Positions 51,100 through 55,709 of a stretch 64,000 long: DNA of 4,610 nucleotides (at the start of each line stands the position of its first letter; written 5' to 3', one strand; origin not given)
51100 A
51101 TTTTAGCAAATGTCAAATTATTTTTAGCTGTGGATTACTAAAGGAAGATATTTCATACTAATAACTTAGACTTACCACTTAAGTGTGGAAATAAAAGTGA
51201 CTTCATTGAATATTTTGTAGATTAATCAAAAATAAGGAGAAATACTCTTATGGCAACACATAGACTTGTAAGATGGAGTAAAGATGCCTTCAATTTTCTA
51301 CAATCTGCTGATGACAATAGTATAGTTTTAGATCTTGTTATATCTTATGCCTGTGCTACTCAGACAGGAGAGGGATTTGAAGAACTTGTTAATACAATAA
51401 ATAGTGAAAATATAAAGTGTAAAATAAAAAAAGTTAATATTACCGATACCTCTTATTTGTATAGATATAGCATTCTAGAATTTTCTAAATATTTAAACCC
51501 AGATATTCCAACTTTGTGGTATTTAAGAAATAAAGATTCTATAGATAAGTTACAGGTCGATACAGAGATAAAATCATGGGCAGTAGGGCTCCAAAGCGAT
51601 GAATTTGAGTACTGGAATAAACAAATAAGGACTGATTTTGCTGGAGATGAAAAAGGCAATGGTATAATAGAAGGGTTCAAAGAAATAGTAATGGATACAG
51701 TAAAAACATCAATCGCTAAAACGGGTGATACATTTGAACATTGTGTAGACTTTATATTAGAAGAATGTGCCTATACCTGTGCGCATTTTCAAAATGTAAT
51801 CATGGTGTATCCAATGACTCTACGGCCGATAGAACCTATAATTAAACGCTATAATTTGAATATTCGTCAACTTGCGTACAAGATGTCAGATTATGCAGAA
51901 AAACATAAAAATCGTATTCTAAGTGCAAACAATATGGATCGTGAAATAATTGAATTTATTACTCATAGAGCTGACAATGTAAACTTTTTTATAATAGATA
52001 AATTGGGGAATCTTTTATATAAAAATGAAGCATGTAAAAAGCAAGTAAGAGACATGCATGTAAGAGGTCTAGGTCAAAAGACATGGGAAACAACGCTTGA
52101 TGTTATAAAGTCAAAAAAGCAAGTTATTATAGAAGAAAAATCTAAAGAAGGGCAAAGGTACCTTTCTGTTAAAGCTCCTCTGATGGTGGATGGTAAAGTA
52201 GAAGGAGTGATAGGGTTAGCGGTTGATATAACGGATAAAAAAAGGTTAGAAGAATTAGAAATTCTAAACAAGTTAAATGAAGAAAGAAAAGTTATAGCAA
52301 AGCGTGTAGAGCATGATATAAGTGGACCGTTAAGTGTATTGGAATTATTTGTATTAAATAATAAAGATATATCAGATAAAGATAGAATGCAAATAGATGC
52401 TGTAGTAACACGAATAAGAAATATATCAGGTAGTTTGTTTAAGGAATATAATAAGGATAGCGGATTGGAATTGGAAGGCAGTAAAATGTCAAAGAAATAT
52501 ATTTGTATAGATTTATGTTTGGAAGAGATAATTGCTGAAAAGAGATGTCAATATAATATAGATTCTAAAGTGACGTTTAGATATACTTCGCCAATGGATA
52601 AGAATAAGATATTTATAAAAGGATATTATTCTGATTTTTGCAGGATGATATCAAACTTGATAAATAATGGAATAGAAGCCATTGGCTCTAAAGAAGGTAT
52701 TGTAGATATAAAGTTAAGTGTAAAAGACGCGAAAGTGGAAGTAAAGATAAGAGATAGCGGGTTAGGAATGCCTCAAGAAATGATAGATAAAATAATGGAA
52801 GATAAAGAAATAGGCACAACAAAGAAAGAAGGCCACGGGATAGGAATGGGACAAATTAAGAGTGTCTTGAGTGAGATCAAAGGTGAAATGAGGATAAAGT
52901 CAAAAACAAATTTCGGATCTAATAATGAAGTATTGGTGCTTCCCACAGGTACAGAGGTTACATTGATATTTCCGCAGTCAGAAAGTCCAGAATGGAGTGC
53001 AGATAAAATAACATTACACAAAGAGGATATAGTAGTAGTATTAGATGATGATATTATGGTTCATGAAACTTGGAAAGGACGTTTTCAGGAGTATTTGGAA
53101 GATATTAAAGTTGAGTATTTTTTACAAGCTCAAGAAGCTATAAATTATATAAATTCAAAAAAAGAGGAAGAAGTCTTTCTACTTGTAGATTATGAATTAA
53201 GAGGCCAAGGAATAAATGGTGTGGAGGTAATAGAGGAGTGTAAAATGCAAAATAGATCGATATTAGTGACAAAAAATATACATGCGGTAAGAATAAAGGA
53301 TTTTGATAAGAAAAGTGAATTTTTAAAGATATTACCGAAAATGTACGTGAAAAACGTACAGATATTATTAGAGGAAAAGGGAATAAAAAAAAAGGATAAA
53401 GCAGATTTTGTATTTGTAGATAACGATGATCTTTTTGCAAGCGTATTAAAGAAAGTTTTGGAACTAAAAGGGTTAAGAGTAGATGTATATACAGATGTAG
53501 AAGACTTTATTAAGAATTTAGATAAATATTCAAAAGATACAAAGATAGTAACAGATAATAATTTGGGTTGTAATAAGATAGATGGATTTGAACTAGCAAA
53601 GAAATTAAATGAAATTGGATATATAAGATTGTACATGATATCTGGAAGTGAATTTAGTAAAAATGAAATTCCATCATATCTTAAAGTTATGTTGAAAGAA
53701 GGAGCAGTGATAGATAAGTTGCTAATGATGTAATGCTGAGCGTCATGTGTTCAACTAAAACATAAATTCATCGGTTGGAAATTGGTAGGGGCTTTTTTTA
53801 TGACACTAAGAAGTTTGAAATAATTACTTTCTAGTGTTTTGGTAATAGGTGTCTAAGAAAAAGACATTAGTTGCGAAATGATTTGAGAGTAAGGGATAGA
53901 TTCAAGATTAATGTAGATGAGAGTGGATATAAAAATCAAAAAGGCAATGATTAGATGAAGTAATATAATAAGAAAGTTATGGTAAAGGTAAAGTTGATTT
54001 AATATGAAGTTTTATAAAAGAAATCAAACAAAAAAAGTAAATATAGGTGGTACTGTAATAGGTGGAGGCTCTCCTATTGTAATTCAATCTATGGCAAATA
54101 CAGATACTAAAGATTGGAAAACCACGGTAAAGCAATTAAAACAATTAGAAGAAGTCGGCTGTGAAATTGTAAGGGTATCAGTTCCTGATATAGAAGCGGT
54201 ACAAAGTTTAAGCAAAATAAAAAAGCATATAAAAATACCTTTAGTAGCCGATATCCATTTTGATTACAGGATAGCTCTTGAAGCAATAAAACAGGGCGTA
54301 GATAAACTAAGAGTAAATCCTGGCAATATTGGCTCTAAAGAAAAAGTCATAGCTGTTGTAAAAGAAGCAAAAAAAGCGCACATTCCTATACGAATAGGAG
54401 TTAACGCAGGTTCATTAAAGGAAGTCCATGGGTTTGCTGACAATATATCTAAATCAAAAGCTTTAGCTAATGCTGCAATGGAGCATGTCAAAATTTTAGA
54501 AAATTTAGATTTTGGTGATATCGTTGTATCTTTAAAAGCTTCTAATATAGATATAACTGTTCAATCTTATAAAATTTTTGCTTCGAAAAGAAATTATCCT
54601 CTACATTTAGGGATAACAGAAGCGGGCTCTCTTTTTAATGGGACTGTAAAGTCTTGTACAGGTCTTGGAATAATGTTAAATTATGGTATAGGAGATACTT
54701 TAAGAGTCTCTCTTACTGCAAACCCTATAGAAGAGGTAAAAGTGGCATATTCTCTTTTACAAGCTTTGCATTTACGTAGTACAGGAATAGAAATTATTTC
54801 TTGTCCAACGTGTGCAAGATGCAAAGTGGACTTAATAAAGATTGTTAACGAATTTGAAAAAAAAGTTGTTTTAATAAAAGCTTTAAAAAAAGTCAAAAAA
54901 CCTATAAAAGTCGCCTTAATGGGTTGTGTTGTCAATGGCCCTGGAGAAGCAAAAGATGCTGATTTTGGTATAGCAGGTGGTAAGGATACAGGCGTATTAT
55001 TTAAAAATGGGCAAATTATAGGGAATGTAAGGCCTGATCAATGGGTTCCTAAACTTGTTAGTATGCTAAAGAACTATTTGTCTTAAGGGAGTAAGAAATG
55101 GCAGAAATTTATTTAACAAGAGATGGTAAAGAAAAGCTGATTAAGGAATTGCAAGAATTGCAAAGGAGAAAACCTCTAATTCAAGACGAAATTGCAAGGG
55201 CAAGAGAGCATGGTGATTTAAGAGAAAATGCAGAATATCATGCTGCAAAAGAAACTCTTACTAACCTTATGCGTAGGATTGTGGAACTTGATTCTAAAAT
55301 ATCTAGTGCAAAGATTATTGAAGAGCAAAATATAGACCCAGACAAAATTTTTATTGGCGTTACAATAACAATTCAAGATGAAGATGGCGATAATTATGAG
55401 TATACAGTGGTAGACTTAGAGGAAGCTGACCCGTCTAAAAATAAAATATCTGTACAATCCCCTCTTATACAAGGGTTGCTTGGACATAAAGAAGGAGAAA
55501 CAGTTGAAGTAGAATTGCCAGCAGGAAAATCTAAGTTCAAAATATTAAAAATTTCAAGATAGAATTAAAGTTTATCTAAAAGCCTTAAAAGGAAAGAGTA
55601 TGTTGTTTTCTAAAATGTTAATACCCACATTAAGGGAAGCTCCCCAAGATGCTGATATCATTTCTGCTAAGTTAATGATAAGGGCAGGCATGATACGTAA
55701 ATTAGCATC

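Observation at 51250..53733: Soluble hybrid histidine kinase with an unassigned ~225-aa N-terminal domain (weak cyclodipeptide-synthase-like pattern)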

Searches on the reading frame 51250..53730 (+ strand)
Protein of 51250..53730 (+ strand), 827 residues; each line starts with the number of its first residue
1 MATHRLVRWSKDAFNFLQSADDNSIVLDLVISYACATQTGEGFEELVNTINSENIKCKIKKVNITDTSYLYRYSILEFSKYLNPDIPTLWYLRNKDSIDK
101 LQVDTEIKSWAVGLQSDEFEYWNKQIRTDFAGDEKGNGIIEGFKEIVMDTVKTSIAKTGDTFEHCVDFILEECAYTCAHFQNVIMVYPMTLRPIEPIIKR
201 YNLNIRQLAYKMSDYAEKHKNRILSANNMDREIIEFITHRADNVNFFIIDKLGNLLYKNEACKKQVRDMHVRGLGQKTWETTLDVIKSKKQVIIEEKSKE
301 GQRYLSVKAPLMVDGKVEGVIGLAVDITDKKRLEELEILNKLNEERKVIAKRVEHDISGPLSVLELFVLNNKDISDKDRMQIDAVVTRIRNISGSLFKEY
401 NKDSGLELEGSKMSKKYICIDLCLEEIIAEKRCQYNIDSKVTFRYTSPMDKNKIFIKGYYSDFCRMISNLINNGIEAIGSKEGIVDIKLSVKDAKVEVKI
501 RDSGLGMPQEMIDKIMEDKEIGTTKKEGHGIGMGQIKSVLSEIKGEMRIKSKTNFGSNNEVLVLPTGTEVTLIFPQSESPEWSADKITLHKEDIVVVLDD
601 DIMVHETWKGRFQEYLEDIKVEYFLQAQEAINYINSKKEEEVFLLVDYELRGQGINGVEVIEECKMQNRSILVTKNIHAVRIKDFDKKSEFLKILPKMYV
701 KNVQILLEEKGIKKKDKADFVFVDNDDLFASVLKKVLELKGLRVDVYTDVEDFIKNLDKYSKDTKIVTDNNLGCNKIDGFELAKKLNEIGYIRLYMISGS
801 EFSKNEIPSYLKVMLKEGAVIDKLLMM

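Call 4: search_protein_families(library=pfam, proteins=[window:51250-53730:+], max_evalue=10)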
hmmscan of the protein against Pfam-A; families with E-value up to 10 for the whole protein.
window:51250-53730:+ (827 aa): 8 families
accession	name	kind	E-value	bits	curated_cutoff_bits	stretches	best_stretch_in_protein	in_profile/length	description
PF02518.31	HATPase_c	-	2.3e-14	54.2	26.4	1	462-576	5-109/111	Histidine kinase-, DNA gyrase B-, and HSP90-like ATPase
PF00072.30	Response_reg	-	3.4e-10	40.5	30.2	2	722-800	3-79/111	Response regulator receiver domain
PF14501.12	HATPase_c_5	-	2.2e-08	34.4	22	1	461-554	4-93/102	GHKL domain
PF02743.24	dCache_1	-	0.01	15.8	45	1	244-328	69-153/240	Cache domain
PF13581.12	HATPase_c_2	-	0.015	15.8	27.4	1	481-533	52-104/127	Histidine kinase-like ATPase domain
PF08448.16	PAS_4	-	0.026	15.2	23.1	1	298-332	75-110/110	PAS fold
PF13589.12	HATPase_c_3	-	0.06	13.8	25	1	465-527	5-62/137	Histidine kinase-, DNA gyrase B-, and HSP90-like ATPase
PF01946.23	Thi4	-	0.18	11.5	26.2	1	701-755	71-126/235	Thi4 family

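Call 5: search_protein_families(library=ncbifam, proteins=[window:51250-53730:+], max_evalue=10)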
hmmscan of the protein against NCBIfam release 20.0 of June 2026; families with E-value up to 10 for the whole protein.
window:51250-53730:+ (827 aa): 56 families (the best 25 are shown)
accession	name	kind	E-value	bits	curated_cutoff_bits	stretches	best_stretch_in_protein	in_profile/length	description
NF041832.1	near_NosP_CTERM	subfamily_domain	4.5e-19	68.8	400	2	353-677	14-337/370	NahK/ErcS family hybrid sensor histidine kinase/response regulator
TIGR02966.1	phoR_proteo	equivalog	1.8e-17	63.4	334.2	1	275-558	56-328/333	phosphate regulon sensor histidine kinase PhoR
TIGR02916.1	PEP_his_kin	equivalog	1.1e-14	54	300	1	355-561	484-676/679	XrtA/PEP-CTERM system histidine kinase PrsK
NF041735.1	hist_kin_RppB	equivalog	3.8e-14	52.3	400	1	355-558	225-432/438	two-component system sensor histidine kinase RppB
NF008468.0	PRK11360.1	equivalog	4.7e-14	51.7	646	1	280-566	328-608/616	two-component system sensor histidine kinase AtoS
NF008298.1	PRK11086.1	subfamily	1.9e-12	46.4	520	1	463-561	424-521/529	DcuS/MalK family sensor histidine kinase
NF046044.1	PnpS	equivalog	2.7e-12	46.4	400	1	201-560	25-386/390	two-component system histidine kinase PnpS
NF010076.0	PRK13557.1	subfamily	6.5e-12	44.7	631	1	492-699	321-520/540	histidine kinase famiy protein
NF033092.0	HK_WalK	equivalog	3.3e-11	42.5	725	1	275-559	308-588/594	cell wall metabolism sensor histidine kinase WalK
NF007688.0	PRK10364.1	equivalog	3.4e-11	42.6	479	1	466-565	355-450/460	two-component system sensor histidine kinase ZraS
NF006800.0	PRK09303.1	equivalog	1.7e-09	37.1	342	1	334-558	140-370/383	histidine kinase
NF047794.1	HisKinPtgB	equivalog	5.9e-09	34.7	1000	1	464-553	557-643/656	two-component system sensor histidine kinase PgtB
TIGR02956.1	TMAO_torS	equivalog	6.6e-09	34.4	676.5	1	465-602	582-712/967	TMAO reductase system sensor histidine kinase/response regulator TorS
NF052573.1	HisKinEspAMyxo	equivalog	1.4e-08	33.2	1400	1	457-663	498-697/755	serine histidine kinase EspA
NF053520.1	HK_Porph_FimS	equivalog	1.6e-08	33.3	600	1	327-557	375-609/618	sensor histidine kinase FimS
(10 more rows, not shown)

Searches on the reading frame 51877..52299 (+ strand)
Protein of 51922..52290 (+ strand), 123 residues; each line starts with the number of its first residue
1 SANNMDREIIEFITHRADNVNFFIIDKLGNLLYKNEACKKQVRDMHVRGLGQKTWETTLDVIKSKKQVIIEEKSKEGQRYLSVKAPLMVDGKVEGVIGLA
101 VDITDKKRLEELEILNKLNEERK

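Call 65: search_solved_structures(query=window:51922-52290:+, max_evalue=1)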
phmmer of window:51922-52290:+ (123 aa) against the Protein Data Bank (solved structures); distinct sequences matched with E-value up to 1: 5.
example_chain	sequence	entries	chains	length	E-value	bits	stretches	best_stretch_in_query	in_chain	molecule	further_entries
4v4n_AD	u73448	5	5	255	0.36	14.2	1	55-97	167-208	50S ribosomal protein L4P | Large ribosomal subunit protein uL4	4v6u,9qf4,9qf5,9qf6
4g3v_A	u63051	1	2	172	0.54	13.6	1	79-112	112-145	Transcriptional regulator nlh2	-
6fu4_A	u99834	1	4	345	0.54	13.6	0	75-111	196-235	Probable chemotaxis transducer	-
9kp3_A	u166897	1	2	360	0.58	13.5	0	75-111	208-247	Chemotaxis transducer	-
9sra_BD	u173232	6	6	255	0.61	13.4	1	55-97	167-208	Large ribosomal subunit protein uL4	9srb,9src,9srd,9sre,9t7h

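Call 70: search_solved_structures(query=A4, max_evalue=1)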
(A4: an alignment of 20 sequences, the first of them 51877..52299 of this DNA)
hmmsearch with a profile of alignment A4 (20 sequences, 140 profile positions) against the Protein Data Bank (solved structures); distinct sequences matched with E-value up to 1: 1.
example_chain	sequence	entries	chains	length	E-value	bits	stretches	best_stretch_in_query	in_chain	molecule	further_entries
7e40_B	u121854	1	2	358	0.78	12.7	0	25-96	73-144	SPX domain-containing protein 1,Endolysin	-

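Call 78: predict_structure(alignment_id=A5)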
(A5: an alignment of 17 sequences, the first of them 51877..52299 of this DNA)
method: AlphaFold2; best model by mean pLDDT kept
length: 141 residues; sequences in the alignment: 17
mean_pLDDT: 80.8   pTM: 0.67
mean pLDDT of the five models: 80.8, 80.3, 74.2, 73.6, 71.6
residues with pLDDT >= 90: 37; 70-90: 80; 50-70: 23; < 50: 1
segments of 3 or more residues with pLDDT < 50: none
pLDDT, mean of each block of 10 residues (from residue 1): 60 63 78 85 88 77 81 92 89 89 92 89 76 73 60
secondary structure, 60 per line:
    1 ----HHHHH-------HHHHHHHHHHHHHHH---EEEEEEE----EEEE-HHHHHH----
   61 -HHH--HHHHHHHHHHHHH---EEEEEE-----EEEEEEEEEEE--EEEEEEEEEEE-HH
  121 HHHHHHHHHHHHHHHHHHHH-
elements in order: H5-9 H17-31 E35-41 E46-49 H51-56 H67-79 E83-88 E94-104 E107-117 H119-140

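Call 81: fold_search(model_id=the predicted structure, library=pdb)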
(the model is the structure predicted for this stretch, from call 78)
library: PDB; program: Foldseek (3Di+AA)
matches with E <= 10: 1234; with E <= 0.001: 149
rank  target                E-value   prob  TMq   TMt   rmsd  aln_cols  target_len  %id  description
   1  6zj8_E                7.2e-06  1.00  0.47  0.50   6.5       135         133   18  Structure of the PAS domain from Bordetella pertussis BvgS (released 2020-11-11)
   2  7a6p_A                1.2e-05  1.00  0.61  0.58   4.1       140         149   16  Structural determinants underlying the adduct lifetime in a short LOV protein PpSB2-LOV (released 2021-03-10)
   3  3k3c_A                1.2e-05  1.00  0.62  0.58   5.9       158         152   14  The N-terminal PAS domain crystal structure of Rv1364c from Mycobacterium tuberculosis at 1.62 (released 2010-09-29)
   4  3kx0                  1.3e-05  1.00  0.58  0.64   5.3       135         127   19  Crystal Structure of the PAS domain of Rv1364c (released 2010-06-23)
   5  2gj3_A                1.7e-05  1.00  0.51  0.59   3.7       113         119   18  Crystal structure of the FAD-containing PAS domain of the protein NifL from Azotobacter vinelandii. (released 2007-03-06)
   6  7r5n_B                2.2e-05  1.00  0.59  0.56   4.6       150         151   16  Crystal structure of the full-length short LOV protein PF5-LOV from Pseudomonas fluorescens (dark state) (released 2023-08-23)
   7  2gj3_B                2.2e-05  1.00  0.47  0.54   4.3       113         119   18  Crystal structure of the FAD-containing PAS domain of the protein NifL from Azotobacter vinelandii. (released 2007-03-06)
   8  6gg9_C                2.4e-05  1.00  0.54  0.56   4.8       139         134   16  Crystal structures of a short blue light photoreceptor protein PpSB1-LOV mutant (dark state) - R61H/R66I (released 2018-07-25)
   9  6zj8_F                2.5e-05  1.00  0.48  0.49   6.3       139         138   19  Structure of the PAS domain from Bordetella pertussis BvgS (released 2020-11-11)
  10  8a3u                  2.7e-05  1.00  0.59  0.26   4.4       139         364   14  Crystal structure of a chimeric LOV-Histidine kinase SB2F1 (symmetrical variant, trigonal form with short c-axis) (released 2023-12-20)
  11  9qq6_A                2.8e-05  1.00  0.58  0.19   4.3       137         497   20  Structure of the Azotobacter vinelandii NifL-NifA complex (released 2025-06-18)
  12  2pr5_A                3.0e-05  1.00  0.52  0.57   4.5       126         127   17  Structural Basis for Light-dependent Signaling in the Dimeric LOV Photosensor YtvA (Dark Structure) (released 2007-08-07)
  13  5luv_B                3.0e-05  1.00  0.61  0.59   4.5       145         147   15  Short LOV protein W619_1 in apo-state (released 2017-02-22)
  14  3k3d                  3.0e-05  1.00  0.55  0.61   5.7       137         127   17  The N-terminal PAS domain crystal structure of RV1364C from Mycobacterium Tuberculosis at 2.3 angstrom (released 2010-09-29)
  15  7r5n_A                3.0e-05  1.00  0.58  0.55   4.8       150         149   17  Crystal structure of the full-length short LOV protein PF5-LOV from Pseudomonas fluorescens (dark state) (released 2023-08-23)
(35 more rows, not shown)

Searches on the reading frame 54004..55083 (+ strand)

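Call 8: search_protein_families(library=pfam, proteins=[window:54004-55083:+], max_evalue=0.001)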
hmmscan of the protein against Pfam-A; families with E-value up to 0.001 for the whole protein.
window:54004-55083:+ (360 aa): 1 family
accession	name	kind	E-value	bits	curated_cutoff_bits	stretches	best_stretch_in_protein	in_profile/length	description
PF04551.19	GcpE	-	1e-139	465.8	32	1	9-356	1-342/343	GcpE protein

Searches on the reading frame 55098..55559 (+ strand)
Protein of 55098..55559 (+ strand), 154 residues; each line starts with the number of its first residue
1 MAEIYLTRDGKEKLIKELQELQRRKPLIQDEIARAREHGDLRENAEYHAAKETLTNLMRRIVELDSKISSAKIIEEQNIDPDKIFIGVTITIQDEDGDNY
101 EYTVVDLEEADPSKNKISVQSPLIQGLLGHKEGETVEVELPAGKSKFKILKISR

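Call 8: search_protein_families(library=pfam, proteins=[window:55098-55559:+], max_evalue=0.001)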
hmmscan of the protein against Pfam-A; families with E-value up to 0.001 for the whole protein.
window:55098-55559:+ (154 aa): 2 families
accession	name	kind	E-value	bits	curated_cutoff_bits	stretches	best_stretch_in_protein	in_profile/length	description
PF01272.25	GreA_GreB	-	3.3e-24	85.1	26.9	1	81-153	3-76/77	Transcription elongation factor, GreA/GreB, C-term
PF03449.20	GreA_GreB_N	-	2.2e-21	76.2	24.5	1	4-73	1-71/71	Transcription elongation factor, N-terminal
